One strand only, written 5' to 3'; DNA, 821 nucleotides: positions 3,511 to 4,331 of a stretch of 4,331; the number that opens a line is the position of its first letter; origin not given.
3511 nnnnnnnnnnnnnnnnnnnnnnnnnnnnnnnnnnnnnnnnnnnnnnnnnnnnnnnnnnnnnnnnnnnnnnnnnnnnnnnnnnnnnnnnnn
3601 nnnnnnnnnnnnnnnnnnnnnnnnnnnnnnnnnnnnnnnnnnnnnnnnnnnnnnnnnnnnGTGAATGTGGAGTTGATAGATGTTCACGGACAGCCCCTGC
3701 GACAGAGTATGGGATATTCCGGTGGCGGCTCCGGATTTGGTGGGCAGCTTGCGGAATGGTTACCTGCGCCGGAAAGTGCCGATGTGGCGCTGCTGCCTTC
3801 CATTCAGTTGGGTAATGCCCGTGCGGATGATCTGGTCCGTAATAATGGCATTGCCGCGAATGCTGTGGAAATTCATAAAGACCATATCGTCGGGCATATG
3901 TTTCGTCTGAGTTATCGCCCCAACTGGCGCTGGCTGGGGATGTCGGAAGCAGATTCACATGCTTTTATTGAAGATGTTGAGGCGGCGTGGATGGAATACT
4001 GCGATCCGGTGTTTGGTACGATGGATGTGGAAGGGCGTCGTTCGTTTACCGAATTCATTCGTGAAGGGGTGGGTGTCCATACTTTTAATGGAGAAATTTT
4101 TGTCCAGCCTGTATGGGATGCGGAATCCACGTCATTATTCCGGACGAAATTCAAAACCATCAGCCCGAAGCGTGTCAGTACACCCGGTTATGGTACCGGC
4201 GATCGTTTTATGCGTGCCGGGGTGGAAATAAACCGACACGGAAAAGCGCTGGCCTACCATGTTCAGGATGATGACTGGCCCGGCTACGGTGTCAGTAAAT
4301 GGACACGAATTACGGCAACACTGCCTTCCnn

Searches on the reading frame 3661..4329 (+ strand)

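Call 10: search_protein_families(library=pfam, proteins=[window:3661-4329:+], max_evalue=0.01)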
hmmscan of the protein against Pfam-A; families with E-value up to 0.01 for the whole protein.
window:3661-4329:+ (223 aa): 1 family
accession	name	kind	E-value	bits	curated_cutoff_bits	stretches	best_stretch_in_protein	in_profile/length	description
PF05136.18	Phage_portal_2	-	4.8e-41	141.5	32.9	1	27-219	2-191/354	Phage portal protein, lambda family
